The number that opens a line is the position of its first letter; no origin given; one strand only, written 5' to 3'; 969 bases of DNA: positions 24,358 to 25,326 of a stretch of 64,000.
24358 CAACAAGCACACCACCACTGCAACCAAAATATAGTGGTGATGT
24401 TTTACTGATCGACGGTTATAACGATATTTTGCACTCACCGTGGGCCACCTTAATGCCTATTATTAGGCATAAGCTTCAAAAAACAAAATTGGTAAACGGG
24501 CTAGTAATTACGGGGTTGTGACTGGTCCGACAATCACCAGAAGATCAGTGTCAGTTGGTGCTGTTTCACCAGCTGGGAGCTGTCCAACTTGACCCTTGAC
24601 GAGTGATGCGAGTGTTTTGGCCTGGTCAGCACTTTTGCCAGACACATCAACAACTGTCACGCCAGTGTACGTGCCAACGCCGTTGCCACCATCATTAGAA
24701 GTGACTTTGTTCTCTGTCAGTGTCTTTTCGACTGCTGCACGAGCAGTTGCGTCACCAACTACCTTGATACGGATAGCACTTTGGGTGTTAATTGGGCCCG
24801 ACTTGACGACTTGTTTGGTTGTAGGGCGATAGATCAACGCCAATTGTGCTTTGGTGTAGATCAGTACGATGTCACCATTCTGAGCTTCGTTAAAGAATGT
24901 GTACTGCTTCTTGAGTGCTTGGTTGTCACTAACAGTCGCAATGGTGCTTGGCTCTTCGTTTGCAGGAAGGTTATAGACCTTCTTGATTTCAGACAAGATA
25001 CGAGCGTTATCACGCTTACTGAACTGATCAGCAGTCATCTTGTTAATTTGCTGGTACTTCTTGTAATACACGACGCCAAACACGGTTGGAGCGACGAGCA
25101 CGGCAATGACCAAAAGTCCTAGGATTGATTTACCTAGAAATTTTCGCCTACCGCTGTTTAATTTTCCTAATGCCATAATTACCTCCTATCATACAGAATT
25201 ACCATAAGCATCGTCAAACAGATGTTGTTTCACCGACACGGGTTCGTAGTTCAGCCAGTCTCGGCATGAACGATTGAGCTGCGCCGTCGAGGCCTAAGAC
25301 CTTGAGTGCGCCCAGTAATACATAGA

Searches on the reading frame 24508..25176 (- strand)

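Call 6: search_protein_families(library=pfam, proteins=[window:24508-25176:-], max_evalue=0.01)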
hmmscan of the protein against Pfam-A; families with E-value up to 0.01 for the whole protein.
window:24508-25176:- (222 aa): 0 families

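Call 49: search_protein_families(library=ncbifam, proteins=[window:24508-25176:-], max_evalue=0.01)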
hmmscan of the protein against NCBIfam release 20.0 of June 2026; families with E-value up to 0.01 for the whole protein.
window:24508-25176:- (222 aa): 0 families

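Call 76: search_protein_families(library=padloc, proteins=[window:24508-25176:-], max_evalue=0.01)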
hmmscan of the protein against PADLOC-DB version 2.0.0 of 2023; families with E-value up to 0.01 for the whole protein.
window:24508-25176:- (222 aa): 1 family
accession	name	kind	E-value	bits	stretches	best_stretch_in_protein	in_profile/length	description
PDLC00575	JetB3|JetB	-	0.00014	19.6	1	38-109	32-98/247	Unknown function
